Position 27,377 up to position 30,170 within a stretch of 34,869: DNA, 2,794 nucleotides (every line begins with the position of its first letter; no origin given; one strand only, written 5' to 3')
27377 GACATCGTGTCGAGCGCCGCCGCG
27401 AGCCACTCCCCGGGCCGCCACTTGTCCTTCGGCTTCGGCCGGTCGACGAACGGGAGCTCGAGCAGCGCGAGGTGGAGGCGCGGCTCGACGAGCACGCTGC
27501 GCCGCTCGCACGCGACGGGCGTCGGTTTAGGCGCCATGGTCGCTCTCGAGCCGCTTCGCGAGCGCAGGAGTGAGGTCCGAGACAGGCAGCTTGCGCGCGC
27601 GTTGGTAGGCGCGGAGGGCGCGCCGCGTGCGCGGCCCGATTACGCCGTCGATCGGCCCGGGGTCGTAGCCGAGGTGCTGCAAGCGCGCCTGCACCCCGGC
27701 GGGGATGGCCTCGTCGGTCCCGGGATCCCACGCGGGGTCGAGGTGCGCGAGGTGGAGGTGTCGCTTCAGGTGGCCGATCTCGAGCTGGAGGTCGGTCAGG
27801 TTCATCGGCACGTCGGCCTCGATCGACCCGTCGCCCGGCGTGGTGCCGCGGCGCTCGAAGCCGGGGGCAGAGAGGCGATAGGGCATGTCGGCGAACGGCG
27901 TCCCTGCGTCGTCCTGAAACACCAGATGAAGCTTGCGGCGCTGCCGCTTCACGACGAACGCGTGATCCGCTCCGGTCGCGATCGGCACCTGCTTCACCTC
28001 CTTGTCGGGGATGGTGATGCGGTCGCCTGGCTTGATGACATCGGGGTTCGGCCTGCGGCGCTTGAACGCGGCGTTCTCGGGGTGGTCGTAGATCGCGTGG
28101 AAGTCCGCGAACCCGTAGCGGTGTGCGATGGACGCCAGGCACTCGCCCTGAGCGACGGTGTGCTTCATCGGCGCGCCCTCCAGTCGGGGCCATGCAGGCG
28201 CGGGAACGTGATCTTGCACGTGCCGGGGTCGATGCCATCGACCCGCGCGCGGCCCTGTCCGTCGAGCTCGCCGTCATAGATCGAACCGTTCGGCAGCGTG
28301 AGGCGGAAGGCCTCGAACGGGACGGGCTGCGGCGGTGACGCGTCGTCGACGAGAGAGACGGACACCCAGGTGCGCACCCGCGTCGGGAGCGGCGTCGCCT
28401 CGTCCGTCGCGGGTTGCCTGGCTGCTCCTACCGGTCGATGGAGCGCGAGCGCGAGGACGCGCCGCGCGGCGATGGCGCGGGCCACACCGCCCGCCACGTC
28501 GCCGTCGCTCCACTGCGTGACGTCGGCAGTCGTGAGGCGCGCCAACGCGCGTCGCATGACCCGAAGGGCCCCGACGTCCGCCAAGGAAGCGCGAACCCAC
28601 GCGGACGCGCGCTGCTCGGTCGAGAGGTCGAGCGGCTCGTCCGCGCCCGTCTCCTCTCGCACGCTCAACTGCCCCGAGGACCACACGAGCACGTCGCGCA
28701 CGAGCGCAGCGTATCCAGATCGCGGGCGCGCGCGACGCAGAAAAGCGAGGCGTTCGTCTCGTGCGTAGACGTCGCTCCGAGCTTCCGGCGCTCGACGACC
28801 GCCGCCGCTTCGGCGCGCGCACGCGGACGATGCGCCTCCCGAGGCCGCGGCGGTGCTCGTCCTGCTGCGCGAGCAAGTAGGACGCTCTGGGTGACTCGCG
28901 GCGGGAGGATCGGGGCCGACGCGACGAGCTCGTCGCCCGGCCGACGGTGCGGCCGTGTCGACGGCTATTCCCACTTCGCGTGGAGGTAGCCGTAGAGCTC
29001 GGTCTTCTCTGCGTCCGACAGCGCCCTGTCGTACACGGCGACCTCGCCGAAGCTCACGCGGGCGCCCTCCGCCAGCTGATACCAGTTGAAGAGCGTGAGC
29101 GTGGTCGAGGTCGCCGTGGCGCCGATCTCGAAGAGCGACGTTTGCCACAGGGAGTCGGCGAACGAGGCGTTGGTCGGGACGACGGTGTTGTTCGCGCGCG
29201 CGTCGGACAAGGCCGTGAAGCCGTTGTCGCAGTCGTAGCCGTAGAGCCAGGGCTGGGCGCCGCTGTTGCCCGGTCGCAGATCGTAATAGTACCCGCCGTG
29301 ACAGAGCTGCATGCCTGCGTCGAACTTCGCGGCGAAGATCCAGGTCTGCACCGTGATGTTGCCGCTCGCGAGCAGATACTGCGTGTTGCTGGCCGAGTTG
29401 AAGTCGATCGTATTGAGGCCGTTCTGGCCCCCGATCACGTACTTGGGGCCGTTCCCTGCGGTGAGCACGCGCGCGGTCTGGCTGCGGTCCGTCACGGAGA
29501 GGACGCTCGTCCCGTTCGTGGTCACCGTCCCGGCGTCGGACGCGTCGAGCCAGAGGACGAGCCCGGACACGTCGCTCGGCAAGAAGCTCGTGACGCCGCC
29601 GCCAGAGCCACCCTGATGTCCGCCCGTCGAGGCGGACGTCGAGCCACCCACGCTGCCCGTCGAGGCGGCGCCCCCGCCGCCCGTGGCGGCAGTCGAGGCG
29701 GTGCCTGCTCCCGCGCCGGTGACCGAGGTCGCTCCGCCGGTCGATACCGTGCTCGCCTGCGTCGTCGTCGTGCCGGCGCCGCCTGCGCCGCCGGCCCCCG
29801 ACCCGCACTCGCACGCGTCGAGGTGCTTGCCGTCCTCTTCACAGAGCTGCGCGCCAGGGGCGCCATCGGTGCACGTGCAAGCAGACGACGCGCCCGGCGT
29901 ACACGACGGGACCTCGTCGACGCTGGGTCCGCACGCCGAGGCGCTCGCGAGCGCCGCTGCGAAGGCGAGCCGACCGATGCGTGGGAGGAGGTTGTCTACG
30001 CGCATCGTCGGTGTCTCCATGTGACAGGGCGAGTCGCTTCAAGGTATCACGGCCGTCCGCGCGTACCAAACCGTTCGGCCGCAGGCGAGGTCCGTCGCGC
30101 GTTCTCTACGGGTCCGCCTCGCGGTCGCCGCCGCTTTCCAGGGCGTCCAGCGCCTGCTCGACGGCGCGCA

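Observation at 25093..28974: Coupled three-gene module: unknown protein, LysM plus PG_binding_1 protein, and an 814-aa protein with a membrane hairpin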

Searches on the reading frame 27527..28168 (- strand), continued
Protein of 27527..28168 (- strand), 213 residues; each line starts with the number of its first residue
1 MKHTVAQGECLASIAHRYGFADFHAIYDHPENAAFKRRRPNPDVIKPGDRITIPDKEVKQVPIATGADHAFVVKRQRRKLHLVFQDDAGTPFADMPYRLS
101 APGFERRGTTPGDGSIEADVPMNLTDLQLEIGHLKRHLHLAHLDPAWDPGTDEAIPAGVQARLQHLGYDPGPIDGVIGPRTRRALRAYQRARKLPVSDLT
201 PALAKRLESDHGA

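Call 79: search_protein_families(library=ncbifam, proteins=[L003:7018-9168:+, L049:6939-9281:-, L023:6351-8525:+, L003:10608-12266:+, L003:12316-14346:+, L005:10676-12877:+, L002:10668-12884:+], max_evalue=0.01)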
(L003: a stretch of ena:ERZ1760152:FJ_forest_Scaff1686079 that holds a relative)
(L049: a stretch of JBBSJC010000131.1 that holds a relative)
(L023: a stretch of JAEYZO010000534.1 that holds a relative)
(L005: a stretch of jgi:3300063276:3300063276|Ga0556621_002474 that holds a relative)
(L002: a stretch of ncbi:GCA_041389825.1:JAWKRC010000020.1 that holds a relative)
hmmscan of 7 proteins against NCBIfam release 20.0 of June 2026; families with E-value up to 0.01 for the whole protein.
L003:7018-9168:+ (716 aa): 3 families
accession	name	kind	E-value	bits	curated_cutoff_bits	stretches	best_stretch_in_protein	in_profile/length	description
TIGR03361.1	VI_Rhs_Vgr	subfamily_domain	2.5e-200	666.4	186.35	1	12-529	2-513/513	type VI secretion system tip protein TssI/VgrG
TIGR01646.1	vgr_GE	subfamily_domain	5.5e-148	493.9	121.8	1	24-511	3-480/480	type VI secretion system tip protein VgrG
NF033848.1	VgrG_rel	hypoth_equivalog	5.3e-12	44.8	275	1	391-468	389-461/547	VgrG-related protein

L049:6939-9281:- (781 aa): 3 families
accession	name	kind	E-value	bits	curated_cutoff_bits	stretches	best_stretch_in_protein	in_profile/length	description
TIGR03361.1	VI_Rhs_Vgr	subfamily_domain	4.4e-129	431.4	186.35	1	45-574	6-513/513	type VI secretion system tip protein TssI/VgrG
TIGR01646.1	vgr_GE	subfamily_domain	1.9e-93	314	121.8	1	58-554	8-478/480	type VI secretion system tip protein VgrG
NF033848.1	VgrG_rel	hypoth_equivalog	1.9e-16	59.4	275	2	460-596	405-531/547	VgrG-related protein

L023:6351-8525:+ (725 aa): 4 families
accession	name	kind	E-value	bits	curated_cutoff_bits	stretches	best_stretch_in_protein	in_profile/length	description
TIGR03361.1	VI_Rhs_Vgr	subfamily_domain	1.8e-129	432.6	186.35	1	27-559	4-512/513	type VI secretion system tip protein TssI/VgrG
TIGR01646.1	vgr_GE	subfamily_domain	5.1e-87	292.8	121.8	1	44-542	10-480/480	type VI secretion system tip protein VgrG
NF033848.1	VgrG_rel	hypoth_equivalog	5e-15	54.8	275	1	404-549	377-512/547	VgrG-related protein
NF041249.1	T6SS_TssI_Fran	equivalog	0.00015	21.8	100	1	655-724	81-147/163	type VI secretion system tip protein TssI/VgrG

L003:10608-12266:+ (552 aa): 0 families

L003:12316-14346:+ (676 aa): 6 families
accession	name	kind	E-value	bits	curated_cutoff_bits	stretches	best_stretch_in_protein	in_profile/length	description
NF052340.1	hydrazine_beta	equivalog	1.2e-10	41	560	1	568-659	132-227/372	hydrazine synthase subunit beta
TIGR03866.1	PQQ_ABC_repeats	subfamily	8.8e-09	34.8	287.3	0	566-659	94-184/310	PQQ-dependent catabolism-associated beta-propeller protein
TIGR02800.1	propeller_TolB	equivalog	6.1e-08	32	343.15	1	578-656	216-293/418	Tol-Pal system beta propeller repeat protein TolB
NF052342.1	hydrazine_BC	exception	3.5e-07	28.8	1250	1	466-659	41-233/690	hydrazine synthase subunit beta-gamma fusion subunit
TIGR03054.2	photo_alph_chp1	equivalog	9.6e-06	25.9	55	0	560-598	36-75/138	photosynthetic complex assembly protein PuhC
NF033523.0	lasso_peptidase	equivalog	0.0045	15.8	400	0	339-395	90-148/638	Atxe2 family lasso peptide isopeptidase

L005:10676-12877:+ (733 aa): 1 family
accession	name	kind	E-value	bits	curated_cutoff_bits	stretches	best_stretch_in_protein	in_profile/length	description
TIGR02883.1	spore_cwlD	equivalog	0.0029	17.7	221.55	0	576-598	73-95/189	N-acetylmuramoyl-L-alanine amidase CwlD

L002:10668-12884:+ (738 aa): 5 families
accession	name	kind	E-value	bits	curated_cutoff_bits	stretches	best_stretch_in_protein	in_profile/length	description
NF052336.1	PdgHdaseHSB100310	equivalog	2.8e-06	26.9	500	1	446-550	49-146/316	peptidoglycan hydrolase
NF053824.1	PdgNdpepShyC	equivalog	7.7e-06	25.1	700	1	451-529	295-369/429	peptidoglycan DD-endopeptidase ShyC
NF052530.1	Heli_ShapePgp3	exception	0.00024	20.3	300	1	452-545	167-251/270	peptidoglycan metallopeptidase Pgp3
NF008652.0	PRK11649.1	equivalog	0.00059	18.6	341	1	451-543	312-395/439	murein DD-endopeptidase MepM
NF053825.1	PdgNdpepShyA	equivalog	0.0068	15.1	700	1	451-531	295-371/425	peptidoglycan DD-endopeptidase ShyA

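Call 85: search_protein_families(library=pfam, alignment_id=A8, max_evalue=0.001)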
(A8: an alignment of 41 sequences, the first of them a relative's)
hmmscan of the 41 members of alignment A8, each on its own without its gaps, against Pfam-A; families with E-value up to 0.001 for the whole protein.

A. member 1, L002:10668-12884:+ (738 aa): 1 family
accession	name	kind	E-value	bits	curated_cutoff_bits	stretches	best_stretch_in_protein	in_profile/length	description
PF01551.29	Peptidase_M23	-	6.2e-11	42.8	28.7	1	451-548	2-90/96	Peptidase family M23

B. families by the number of members that match (of 41 scanned): 11 families
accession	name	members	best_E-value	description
PF01551.29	Peptidase_M23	5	6.2e-11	Peptidase family M23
PF13091.12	PLDc_2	3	1.3e-18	PLD-like domain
PF00614.28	PLDc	3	3.1e-13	Phospholipase D Active site motif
PF01471.23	PG_binding_1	2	6.5e-10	Putative peptidoglycan binding domain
PF01520.23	Amidase_3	2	3.3e-05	N-acetylmuramoyl-L-alanine amidase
PF03068.20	PAD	1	7.2e-58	Protein-arginine deiminase (PAD)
PF01553.26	Acyltransferase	1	4.2e-20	Acyltransferase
PF01510.30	Amidase_2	1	5.8e-10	N-acetylmuramoyl-L-alanine amidase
PF08239.17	SH3_3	1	6.9e-06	Bacterial SH3 domain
PF00413.30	Peptidase_M10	1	1.6e-05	Matrixin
PF08823.16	PG_binding_2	1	0.00041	Putative peptidoglycan binding domain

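Call 88: search_protein_families(library=pfam, proteins=[L049:13307-14167:-, L049:9373-10674:+, L049:1389-2354:+, L049:2359-3270:+, L049:4076-5077:-, L049:5084-6541:-, L049:10671-13295:+], max_evalue=0.01)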
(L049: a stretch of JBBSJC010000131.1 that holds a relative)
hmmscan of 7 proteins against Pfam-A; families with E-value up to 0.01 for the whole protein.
L049:13307-14167:- (286 aa): 1 family
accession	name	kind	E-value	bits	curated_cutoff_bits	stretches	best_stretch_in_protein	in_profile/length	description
PF03781.23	FGE-sulfatase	-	2.5e-41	142.5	23.3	1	60-282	4-254/255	Sulfatase-modifying factor enzyme 1-like domain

L049:9373-10674:+ (433 aa): 2 families
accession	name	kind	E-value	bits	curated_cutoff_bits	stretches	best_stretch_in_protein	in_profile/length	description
PF01471.23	PG_binding_1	-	0.0012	19.5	23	1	368-408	3-43/57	Putative peptidoglycan binding domain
PF01476.26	LysM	-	0.0044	17.4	20.9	0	204-221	1-18/43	LysM domain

L049:1389-2354:+ (321 aa): 1 family
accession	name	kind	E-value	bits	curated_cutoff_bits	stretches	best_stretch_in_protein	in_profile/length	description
PF13665.11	Tox-PAAR-like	-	5.1e-18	65.6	31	1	22-126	3-103/108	Toxin PAAR-like domain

L049:2359-3270:+ (303 aa): 1 family
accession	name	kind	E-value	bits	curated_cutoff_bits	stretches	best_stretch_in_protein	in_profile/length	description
PF11876.13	TsiV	-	2.5e-28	99.7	25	1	69-281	32-245/271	Type VI immunity for VRR-NUC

L049:4076-5077:- (333 aa): 1 family
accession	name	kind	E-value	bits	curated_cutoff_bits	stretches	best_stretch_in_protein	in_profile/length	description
PF09937.14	DUF2169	-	5.6e-82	275.9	25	1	22-307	2-293/294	Uncharacterized protein conserved in bacteria (DUF2169)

L049:5084-6541:- (485 aa): 1 family
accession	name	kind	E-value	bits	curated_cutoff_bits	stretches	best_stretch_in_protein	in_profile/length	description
PF13646.12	HEAT_2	-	0.00063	20.4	27.7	0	301-343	12-54/88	HEAT repeats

L049:10671-13295:+ (874 aa): 0 families

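Call 98: search_protein_families(library=pfam, alignment_id=A10, max_evalue=0.0001)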
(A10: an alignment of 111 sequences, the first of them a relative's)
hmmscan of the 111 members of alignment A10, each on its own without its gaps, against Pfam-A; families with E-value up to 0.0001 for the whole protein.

A. member 1, L012:4024-5853:+ (609 aa): 4 families
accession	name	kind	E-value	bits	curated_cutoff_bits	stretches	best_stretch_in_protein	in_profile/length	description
PF13416.11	SBP_bac_8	-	1.2e-27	97.9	27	1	319-578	2-272/279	Bacterial extracellular solute-binding protein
PF13343.11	SBP_bac_6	-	6e-27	95.1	24.6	1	353-575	3-224/245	Bacterial extracellular solute-binding protein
PF01547.30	SBP_bac_1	-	5.8e-22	79.5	26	1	318-556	13-307/307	Bacterial extracellular solute-binding protein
PF13531.11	SBP_bac_11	-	7.3e-21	75.4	25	1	305-560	1-223/227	Bacterial extracellular solute-binding protein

B. families by the number of members that match (of 111 scanned): 136 families (the first 25 are shown)
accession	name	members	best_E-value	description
PF05954.17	Phage_GPD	4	9.2e-99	Phage tail baseplate hub (GPD)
PF07724.20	AAA_2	4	3.1e-58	AAA domain (Cdc48 subfamily)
PF17871.7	AAA_lid_9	4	2.6e-29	AAA lid domain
PF00004.35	AAA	4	7.4e-23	ATPase family associated with various cellular activities (AAA)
PF10431.15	ClpB_D2-small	4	1.4e-18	C-terminal, D2-small domain, of ClpB protein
PF07728.20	AAA_5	4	3.3e-15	AAA domain (dynein-related subfamily)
PF13191.12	AAA_16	4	1.9e-13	AAA ATPase domain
PF13401.12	AAA_22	4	1.4e-10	AAA domain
PF02518.31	HATPase_c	3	5.9e-62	Histidine kinase-, DNA gyrase B-, and HSP90-like ATPase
PF07690.21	MFS_1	3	8.3e-55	Major Facilitator Superfamily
PF00069.31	Pkinase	3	8.1e-50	Protein kinase domain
PF22178.3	Gp5_trimer_C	3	2.5e-38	Bacteriophage T4 gp5 C-terminal trimerisation domain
PF07714.23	PK_Tyr_Ser-Thr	3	4.7e-32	Protein tyrosine and serine/threonine kinase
PF00512.31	HisKA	3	4.5e-30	His Kinase A (phospho-acceptor) domain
PF04717.18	Phage_base_V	3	4.8e-17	Type VI secretion system/phage-baseplate injector OB domain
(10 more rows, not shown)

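Call 103: search_protein_families(library=phrogs, proteins=[window:27527-28168:-], max_evalue=0.01)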
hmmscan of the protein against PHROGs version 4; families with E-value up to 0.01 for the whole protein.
window:27527-28168:- (213 aa): 5 families
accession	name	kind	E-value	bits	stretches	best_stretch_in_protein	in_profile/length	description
phrog_2649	-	lysis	5.6e-07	30.7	1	157-196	185-223/261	endolysin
phrog_380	-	lysis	3.7e-06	27.2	1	2-61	185-244/309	endolysin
phrog_1493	-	lysis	7.3e-06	26.4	1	134-194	238-291/394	endolysin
phrog_17001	-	lysis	7.5e-05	23.4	1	158-192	58-92/265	endolysin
phrog_1224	-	head and packaging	0.0048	17.2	1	158-199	289-330/438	endolysin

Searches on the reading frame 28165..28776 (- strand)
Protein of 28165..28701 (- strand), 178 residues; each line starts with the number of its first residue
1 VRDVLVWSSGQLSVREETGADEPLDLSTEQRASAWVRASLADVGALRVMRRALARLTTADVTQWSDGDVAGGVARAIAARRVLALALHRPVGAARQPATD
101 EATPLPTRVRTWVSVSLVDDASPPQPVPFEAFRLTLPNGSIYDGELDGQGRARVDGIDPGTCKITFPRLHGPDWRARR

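Call 41: search_protein_families(library=pfam, alignment_id=A3, max_evalue=10)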
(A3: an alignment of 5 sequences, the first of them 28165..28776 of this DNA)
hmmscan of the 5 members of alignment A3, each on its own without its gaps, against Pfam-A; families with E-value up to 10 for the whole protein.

A. member 1, window:28165-28776:- (203 aa): 0 families

B. families by the number of members that match (of 5 scanned): 4 families
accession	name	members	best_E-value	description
PF13620.12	CarboxypepD_reg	2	0.0087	Carboxypeptidase regulatory-like domain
PF09134.16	Invasin_D3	1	0.09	Invasin, domain 3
PF18565.7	Glyco_hydro2_C5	1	0.2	Glycoside hydrolase family 2 C-terminal domain 5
PF17802.7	SpaA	1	0.37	Prealbumin-like fold domain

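Call 42: search_solved_structures(query=A3, max_evalue=10, show_alignments=2)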
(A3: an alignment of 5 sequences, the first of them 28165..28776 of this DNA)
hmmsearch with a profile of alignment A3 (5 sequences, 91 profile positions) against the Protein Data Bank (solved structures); distinct sequences matched with E-value up to 10: 4.
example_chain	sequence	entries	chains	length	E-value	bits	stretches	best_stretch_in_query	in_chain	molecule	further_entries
7dm0_A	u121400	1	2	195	0.0017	21.6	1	39-69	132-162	Biofilm-associated surface protein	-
6sjl_A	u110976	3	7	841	0.027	17.7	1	33-82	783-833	Putative type VI secretion protein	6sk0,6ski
6h56_A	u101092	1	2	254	0.15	15.3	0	39-67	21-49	Effector domain of Pseudomonas aeruginosa VgrG2b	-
2ph0_A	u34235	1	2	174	1.9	11.8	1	19-80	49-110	Uncharacterized protein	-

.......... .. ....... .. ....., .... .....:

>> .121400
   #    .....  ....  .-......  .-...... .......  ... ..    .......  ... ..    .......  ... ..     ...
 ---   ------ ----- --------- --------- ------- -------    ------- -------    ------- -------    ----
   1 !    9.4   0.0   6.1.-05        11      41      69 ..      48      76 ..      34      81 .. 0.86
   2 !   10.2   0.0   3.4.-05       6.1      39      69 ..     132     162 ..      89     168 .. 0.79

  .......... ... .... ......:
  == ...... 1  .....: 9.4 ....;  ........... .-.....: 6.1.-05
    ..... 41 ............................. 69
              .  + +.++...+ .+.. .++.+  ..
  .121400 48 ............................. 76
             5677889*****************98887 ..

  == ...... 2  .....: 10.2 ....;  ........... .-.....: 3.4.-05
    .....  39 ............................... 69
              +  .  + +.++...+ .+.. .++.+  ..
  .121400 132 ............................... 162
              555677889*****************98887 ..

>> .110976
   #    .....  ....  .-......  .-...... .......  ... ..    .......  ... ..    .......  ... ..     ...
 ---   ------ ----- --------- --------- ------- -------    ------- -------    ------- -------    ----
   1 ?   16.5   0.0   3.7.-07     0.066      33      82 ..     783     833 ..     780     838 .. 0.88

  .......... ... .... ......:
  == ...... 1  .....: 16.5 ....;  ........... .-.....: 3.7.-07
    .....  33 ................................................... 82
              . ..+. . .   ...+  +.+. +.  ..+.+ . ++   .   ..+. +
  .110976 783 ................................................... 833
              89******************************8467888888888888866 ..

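Call 103: search_protein_families(library=phrogs, proteins=[window:28165-28701:-], max_evalue=0.01)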
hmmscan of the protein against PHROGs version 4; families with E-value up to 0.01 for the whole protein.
window:28165-28701:- (178 aa): 0 families

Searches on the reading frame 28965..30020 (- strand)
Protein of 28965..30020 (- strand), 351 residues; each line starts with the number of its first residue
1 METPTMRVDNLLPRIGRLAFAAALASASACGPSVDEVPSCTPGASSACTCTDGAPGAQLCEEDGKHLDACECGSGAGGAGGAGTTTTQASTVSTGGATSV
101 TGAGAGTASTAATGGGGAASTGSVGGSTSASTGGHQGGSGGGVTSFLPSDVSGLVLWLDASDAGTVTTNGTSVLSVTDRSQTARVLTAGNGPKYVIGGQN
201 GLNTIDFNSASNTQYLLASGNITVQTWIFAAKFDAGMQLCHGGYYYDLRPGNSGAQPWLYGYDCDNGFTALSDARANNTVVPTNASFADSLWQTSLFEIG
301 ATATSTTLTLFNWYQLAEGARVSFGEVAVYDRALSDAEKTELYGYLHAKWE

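Call 13: search_protein_families(library=pfam, proteins=[window:28965-30020:-], max_evalue=0.01)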
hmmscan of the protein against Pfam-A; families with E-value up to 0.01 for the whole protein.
window:28965-30020:- (351 aa): 0 families

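Call 103: search_protein_families(library=phrogs, proteins=[window:28965-30020:-], max_evalue=0.01)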
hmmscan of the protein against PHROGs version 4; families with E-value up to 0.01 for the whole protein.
window:28965-30020:- (351 aa): 1 family
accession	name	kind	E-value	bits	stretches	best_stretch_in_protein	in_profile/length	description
phrog_11772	-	unknown function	2.8e-11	44.5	1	143-237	23-121/246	-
